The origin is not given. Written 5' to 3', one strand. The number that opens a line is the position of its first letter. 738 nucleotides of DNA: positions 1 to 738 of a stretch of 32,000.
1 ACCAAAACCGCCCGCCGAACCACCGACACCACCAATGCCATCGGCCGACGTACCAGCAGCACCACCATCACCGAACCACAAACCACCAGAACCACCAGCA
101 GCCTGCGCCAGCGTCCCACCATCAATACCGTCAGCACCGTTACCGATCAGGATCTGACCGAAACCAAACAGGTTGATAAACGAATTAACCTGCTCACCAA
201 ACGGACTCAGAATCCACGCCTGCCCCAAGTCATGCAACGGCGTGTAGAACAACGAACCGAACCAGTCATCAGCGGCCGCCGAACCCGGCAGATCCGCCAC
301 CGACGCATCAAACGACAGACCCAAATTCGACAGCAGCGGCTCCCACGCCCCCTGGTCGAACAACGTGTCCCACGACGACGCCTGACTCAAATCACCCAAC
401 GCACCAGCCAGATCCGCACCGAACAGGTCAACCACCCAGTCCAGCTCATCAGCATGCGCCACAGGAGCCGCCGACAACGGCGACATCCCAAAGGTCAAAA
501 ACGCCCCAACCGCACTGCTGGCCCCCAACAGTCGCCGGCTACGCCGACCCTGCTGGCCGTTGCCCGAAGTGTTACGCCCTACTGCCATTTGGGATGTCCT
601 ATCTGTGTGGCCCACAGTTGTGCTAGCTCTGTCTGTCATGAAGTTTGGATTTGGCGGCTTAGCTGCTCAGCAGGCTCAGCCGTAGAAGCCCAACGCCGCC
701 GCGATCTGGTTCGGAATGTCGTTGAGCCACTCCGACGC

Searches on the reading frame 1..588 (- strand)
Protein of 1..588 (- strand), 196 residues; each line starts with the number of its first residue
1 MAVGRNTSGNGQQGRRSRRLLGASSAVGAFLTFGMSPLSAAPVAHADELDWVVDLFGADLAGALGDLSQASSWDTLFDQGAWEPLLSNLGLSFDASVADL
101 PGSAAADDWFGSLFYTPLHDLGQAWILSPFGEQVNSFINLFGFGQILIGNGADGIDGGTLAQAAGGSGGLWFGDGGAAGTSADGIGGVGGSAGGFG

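Call 20: search_protein_families(library=pfam, proteins=[window:1-588:-], max_evalue=0.00001)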
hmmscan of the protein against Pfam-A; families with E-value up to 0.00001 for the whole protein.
window:1-588:- (196 aa): 0 families
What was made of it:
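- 1..588 (-): Start of the next gene, 88 nt after the stop codon of A. It has a signal peptide (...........APVAHA), a domain of about 150 aa and then a PGRS-like Gly-rich region, and it runs off the window. It is a possible functional partner. No Pfam hit (call 20).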
